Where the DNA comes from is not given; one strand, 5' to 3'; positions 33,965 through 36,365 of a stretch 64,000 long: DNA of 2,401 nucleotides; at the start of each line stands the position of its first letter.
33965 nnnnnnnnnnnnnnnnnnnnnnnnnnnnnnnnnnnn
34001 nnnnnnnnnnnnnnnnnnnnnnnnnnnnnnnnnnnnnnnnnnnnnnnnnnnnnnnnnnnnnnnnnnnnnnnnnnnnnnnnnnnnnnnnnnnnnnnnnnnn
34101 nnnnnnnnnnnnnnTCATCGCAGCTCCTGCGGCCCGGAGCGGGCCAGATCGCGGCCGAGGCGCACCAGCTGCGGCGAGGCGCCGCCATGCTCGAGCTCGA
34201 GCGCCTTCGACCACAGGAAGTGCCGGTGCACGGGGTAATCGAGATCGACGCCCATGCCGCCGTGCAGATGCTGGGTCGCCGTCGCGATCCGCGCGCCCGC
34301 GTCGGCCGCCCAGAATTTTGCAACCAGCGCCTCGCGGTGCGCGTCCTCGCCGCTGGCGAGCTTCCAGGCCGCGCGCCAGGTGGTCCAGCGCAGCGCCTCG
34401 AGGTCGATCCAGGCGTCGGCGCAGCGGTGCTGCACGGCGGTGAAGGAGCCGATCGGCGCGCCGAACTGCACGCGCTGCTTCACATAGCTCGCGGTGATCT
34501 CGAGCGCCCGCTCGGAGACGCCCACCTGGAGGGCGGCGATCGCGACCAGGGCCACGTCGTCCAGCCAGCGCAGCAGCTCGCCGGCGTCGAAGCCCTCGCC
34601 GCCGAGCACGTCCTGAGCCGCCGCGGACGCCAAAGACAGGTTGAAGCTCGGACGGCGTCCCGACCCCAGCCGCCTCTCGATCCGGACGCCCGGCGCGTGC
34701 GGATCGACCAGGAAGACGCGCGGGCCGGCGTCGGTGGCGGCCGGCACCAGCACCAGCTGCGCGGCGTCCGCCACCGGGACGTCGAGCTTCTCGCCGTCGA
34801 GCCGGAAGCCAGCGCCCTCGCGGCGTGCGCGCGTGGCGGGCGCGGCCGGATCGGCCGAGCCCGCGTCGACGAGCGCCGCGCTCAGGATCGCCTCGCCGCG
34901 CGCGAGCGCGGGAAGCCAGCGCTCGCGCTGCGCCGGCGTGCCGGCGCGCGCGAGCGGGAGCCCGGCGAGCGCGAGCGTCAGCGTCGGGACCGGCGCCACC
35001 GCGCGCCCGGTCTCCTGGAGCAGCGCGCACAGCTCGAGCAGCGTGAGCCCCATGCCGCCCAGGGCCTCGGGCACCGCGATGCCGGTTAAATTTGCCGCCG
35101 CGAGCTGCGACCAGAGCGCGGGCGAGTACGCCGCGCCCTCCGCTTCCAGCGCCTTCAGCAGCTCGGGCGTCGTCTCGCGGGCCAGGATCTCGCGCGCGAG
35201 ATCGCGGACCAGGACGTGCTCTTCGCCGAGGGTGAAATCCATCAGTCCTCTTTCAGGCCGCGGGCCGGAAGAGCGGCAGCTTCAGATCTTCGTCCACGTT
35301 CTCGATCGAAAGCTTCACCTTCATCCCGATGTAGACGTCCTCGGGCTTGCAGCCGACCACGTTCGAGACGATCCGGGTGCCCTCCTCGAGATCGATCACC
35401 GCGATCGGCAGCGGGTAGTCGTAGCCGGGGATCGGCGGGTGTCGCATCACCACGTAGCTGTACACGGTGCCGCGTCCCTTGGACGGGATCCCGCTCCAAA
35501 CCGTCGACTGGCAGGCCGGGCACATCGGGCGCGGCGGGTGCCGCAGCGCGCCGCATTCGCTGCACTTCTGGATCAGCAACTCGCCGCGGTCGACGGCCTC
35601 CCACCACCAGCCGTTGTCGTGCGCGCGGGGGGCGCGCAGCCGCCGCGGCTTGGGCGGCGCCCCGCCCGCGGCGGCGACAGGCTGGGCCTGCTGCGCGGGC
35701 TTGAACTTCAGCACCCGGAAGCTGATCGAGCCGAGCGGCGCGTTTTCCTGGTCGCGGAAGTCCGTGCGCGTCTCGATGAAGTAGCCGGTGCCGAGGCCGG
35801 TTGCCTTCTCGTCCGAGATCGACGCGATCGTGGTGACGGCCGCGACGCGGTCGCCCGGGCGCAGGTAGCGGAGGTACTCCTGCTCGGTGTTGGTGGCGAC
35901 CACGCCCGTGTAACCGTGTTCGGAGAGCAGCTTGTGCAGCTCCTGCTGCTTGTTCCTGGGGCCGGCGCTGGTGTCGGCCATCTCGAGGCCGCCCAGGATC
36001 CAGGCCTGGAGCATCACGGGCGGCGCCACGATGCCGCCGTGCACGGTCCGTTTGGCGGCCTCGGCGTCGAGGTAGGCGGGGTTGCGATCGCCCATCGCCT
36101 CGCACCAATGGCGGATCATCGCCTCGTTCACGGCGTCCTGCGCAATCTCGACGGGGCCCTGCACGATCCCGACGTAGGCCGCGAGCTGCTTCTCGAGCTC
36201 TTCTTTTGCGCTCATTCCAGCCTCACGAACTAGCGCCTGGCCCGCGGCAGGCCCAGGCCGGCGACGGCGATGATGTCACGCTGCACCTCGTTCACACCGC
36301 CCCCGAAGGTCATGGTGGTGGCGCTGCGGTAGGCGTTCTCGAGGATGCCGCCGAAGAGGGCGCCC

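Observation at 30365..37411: igr/ChsE-ChsH-Ltp2-type sterol side-chain operon in a genome that otherwise looks diderm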

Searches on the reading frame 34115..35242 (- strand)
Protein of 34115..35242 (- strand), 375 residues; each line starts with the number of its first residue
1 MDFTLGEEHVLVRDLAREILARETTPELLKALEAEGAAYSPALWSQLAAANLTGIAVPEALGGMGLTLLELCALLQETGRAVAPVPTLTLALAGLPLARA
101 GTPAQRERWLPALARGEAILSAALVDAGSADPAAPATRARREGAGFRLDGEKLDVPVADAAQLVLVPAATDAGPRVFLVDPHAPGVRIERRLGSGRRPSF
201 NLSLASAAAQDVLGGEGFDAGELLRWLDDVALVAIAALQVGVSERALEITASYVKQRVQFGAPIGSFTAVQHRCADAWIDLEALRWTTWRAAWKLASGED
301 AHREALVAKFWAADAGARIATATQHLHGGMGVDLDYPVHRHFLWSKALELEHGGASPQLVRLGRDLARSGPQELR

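Call 3: search_protein_families(library=pfam, proteins=[window:34115-35242:-])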
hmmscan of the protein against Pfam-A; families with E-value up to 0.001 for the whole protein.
window:34115-35242:- (375 aa): 4 families
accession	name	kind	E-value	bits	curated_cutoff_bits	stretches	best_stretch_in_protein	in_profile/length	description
PF00441.29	Acyl-CoA_dh_1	-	3.2e-28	99.2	22.4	1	233-353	16-136/150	Acyl-CoA dehydrogenase, C-terminal domain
PF02771.21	Acyl-CoA_dh_N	-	1.2e-22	80.8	22.9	1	7-117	2-113/113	Acyl-CoA dehydrogenase, N-terminal domain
PF08028.16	Acyl-CoA_dh_2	-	8.6e-11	42.7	22.7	1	234-342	2-120/134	Acyl-CoA dehydrogenase, C-terminal domain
PF02770.24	Acyl-CoA_dh_M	-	3.1e-06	27.7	33.3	1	128-192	9-79/97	Acyl-CoA dehydrogenase, middle domain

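Call 4: search_protein_families(library=ncbifam, proteins=[window:34115-35242:-])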
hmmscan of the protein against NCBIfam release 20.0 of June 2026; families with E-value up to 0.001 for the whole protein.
window:34115-35242:- (375 aa): 18 families
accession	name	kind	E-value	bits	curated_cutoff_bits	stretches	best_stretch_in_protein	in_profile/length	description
NF042972.1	AcrlCoAredClosAcrC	equivalog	1.6e-36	125.8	640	1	1-354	1-364/378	acryloyl-CoA reductase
NF045652.1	ProlPCPDhRedW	equivalog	6e-36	124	650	1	44-332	37-340/376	L-prolyl-[peptidyl-carrier protein] dehydrogenase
TIGR03203.1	pimD_small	equivalog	1.8e-33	116.2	652.7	1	2-350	1-360/378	pimeloyl-CoA dehydrogenase small subunit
NF008997.0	PRK12341.1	equivalog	5.4e-32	111.3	537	1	1-348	1-358/382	acyl-CoA dehydrogenase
NF053553.1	prodigi_MBC_PigA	equivalog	3.6e-30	105.3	500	1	1-343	1-356/381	prodigiosin MBC biosynthesis dehydrogenase PigA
NF050027.1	acylCoADhIpdE2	equivalog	4.8e-29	101.8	450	2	227-345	176-289/311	acyl-CoA dehydrogenase IpdE2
NF002885.1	PRK03354.1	equivalog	1e-27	97.1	540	1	1-342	1-349/378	crotonobetainyl-CoA dehydrogenase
NF043006.1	CyhCrbnylCoADH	equivalog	3.9e-26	91.9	650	1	26-365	24-374/380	cyclohexane-1-carbonyl-CoA dehydrogenase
NF042439.1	SulpropCoADesulf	equivalog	4.9e-26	91.4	600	1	37-344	23-348/379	3-sulfinopropanoyl-CoA desulfinase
NF045552.1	GlutCoADH_Des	equivalog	1.1e-25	90.6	470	1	1-343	1-356/387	glutaryl-CoA dehydrogenase Acd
TIGR03207.1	cyc_hxne_CoA_dh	equivalog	3.9e-22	78.5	575.35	1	51-335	45-341/372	cyclohexanecarboxyl-CoA dehydrogenase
NF058590.1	AcCoDHFadEBacil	equivalog_domain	7e-22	77.7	600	1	5-297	21-322/586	acyl-CoA dehydrogenase FadE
NF052270.1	Staph_DH_FadE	equivalog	7.5e-13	48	600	1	233-347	260-374/400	acyl-CoA dehydrogenase FadE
TIGR04022.1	sulfur_SfnB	equivalog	2.1e-11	43.3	430.9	1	46-324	41-329/391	SfnB family sulfur acquisition oxidoreductase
NF007000.1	PRK09463.1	subfamily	9.6e-11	40.7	600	2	38-129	73-170/726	acyl-CoA dehydrogenase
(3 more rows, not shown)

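Call 9: search_solved_structures(query=window:34115-35242:-, max_evalue=1e-10, show_alignments=1)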
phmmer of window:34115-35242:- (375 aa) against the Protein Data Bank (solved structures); distinct sequences matched with E-value up to 1e-10: 77 (the best 60 are shown).
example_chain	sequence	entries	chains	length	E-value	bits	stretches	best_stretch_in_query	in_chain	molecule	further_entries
6wy8_A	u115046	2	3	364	1.7e-83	284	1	1-368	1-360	Acyl-CoA dehydrogenase domain protein Tcur3481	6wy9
4x28_D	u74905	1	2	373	3.9e-59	203.8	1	1-369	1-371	Acyl-CoA dehydrogenase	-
7szv_A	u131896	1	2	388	4.2e-36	128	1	5-367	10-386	Acyl-CoA dehydrogenase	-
4kto_A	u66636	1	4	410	7.3e-36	127.3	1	2-366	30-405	isovaleryl-CoA dehydrogenase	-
8i4p_A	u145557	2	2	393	9.2e-35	123.6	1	6-367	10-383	Acyl-CoA dehydrogenase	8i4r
7w0j_A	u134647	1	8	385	1.1e-34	123.4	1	6-367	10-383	Acyl-CoA dehydrogenase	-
2dvl_A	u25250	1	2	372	1.1e-34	123.3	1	4-367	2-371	Acyl-CoA dehydrogenase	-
1ukw_A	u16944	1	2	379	1.3e-33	119.8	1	1-349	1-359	acyl-CoA dehydrogenase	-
4l1f_A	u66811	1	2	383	2.3e-33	119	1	1-357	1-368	Acyl-CoA dehydrogenase domain protein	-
7p98_A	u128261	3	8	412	5.4e-33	117.8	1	5-353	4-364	Short-chain acyl-CoA dehydrogenase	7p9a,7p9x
7y0a_A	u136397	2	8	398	9e-33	117.1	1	5-368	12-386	Short-chain specific acyl-CoA dehydrogenase, mitochondrial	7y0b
8sgs_A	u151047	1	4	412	1.1e-32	116.8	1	5-367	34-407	Short-chain specific acyl-CoA dehydrogenase, mitochondrial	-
2vig_A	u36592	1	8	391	2.2e-32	115.8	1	5-368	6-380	SHORT-CHAIN SPECIFIC ACYL-COA DEHYDROGENASE,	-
4o5m_A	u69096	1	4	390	3.3e-32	115.2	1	1-367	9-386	Isovaleryl-CoA dehydrogenase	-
5lnx_A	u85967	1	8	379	3.8e-32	115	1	7-354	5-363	Acyl-CoA dehydrogenase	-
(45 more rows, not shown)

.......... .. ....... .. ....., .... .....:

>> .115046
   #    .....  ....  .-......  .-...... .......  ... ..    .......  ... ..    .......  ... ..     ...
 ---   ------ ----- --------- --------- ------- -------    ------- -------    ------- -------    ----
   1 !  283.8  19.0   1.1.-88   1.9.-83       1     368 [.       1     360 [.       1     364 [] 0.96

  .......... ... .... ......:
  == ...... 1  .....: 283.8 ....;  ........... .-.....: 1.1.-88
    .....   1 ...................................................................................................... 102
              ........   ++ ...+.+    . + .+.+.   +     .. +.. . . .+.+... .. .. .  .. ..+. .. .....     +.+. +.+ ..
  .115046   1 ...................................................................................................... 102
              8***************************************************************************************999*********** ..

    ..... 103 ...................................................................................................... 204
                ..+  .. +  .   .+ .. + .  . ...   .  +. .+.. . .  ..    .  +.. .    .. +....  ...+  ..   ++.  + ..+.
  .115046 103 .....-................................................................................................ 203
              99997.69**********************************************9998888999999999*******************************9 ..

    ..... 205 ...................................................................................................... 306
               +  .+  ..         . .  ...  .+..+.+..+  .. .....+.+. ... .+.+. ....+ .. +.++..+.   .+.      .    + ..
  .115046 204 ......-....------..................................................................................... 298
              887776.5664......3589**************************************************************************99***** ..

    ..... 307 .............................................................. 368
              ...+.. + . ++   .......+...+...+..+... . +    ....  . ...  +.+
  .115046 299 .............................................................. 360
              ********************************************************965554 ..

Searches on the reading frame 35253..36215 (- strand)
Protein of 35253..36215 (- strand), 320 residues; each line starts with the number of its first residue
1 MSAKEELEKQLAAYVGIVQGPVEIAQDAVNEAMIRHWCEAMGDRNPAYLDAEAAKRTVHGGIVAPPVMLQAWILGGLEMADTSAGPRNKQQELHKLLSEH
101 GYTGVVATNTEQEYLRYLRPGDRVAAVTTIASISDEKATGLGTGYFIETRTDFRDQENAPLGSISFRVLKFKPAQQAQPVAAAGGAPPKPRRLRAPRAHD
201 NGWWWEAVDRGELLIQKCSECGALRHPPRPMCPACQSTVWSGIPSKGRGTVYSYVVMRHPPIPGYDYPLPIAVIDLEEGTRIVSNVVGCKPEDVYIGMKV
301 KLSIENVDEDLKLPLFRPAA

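Call 3: search_protein_families(library=pfam, proteins=[window:35253-36215:-])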
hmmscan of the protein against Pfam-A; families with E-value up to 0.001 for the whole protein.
window:35253-36215:- (320 aa): 3 families
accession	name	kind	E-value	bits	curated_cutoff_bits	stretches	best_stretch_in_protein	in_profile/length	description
PF01796.24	OB_ChsH2_C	-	4.1e-19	68.7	27.1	1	244-303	3-63/65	ChsH2, C-terminal OB-fold domain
PF13452.11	FAS1_DH_region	-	1.5e-16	61.2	22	1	26-160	11-128/132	FAS1-like, dehydratase domain region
PF12172.15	zf-ChsH2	-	4.6e-13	49.2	23.2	1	205-238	1-34/37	ChsH2, rubredoxin-like zinc ribbon domain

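Call 4: search_protein_families(library=ncbifam, proteins=[window:35253-36215:-])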
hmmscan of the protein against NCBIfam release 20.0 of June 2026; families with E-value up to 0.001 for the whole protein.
window:35253-36215:- (320 aa): 2 families
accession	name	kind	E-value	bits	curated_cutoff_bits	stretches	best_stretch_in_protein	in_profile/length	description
NF053627.1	BnzsclthlBbsAGT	equivalog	1.2e-07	31.9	250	1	216-307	39-128/145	benzoylsuccinyl-CoA thiolase subunit BbsA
NF040624.1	HadA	equivalog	2.5e-05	24.6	180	1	30-72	14-56/144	(3R)-hydroxyacyl-ACP dehydratase subunit HadA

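Call 5: search_solved_structures(query=window:35253-36215:-, max_evalue=0.01, show_alignments=2)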
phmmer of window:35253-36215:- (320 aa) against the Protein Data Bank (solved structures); distinct sequences matched with E-value up to 0.01: 9.
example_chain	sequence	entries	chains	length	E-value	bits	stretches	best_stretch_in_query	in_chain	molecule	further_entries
6ok1_B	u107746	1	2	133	2.2e-36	128.9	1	198-319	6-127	ChsH2(DUF35)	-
4wnb_A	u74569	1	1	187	2.2e-33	119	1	20-177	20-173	Hydratase ChsH2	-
4w78_A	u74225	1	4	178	2.4e-33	118.9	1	22-177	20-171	Hydratase ChsH1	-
9myr_B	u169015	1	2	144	1.5e-15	60.4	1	202-304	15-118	Acyl dehydratase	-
6esq_E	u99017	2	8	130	6.2e-11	45.2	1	204-312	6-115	Pfam DUF35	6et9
6htj_A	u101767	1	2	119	6e-07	32.1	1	205-317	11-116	Nucleic-acid-binding protein containing a Zn-ribbon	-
9skh_E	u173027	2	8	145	3.6e-06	29.5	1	205-305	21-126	2,4-diacetylphloroglucinol biosynthesis protein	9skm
5m3k_B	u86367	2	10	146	0.0026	20.2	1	204-305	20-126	2,4-diacetylphloroglucinol biosynthesis protein PhlB | 2,4-diacetylphloroglucinol biosynthesis protein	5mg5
7pxp_A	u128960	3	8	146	0.008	18.6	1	216-288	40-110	Benzoylsuccinyl-CoA thiolase subunit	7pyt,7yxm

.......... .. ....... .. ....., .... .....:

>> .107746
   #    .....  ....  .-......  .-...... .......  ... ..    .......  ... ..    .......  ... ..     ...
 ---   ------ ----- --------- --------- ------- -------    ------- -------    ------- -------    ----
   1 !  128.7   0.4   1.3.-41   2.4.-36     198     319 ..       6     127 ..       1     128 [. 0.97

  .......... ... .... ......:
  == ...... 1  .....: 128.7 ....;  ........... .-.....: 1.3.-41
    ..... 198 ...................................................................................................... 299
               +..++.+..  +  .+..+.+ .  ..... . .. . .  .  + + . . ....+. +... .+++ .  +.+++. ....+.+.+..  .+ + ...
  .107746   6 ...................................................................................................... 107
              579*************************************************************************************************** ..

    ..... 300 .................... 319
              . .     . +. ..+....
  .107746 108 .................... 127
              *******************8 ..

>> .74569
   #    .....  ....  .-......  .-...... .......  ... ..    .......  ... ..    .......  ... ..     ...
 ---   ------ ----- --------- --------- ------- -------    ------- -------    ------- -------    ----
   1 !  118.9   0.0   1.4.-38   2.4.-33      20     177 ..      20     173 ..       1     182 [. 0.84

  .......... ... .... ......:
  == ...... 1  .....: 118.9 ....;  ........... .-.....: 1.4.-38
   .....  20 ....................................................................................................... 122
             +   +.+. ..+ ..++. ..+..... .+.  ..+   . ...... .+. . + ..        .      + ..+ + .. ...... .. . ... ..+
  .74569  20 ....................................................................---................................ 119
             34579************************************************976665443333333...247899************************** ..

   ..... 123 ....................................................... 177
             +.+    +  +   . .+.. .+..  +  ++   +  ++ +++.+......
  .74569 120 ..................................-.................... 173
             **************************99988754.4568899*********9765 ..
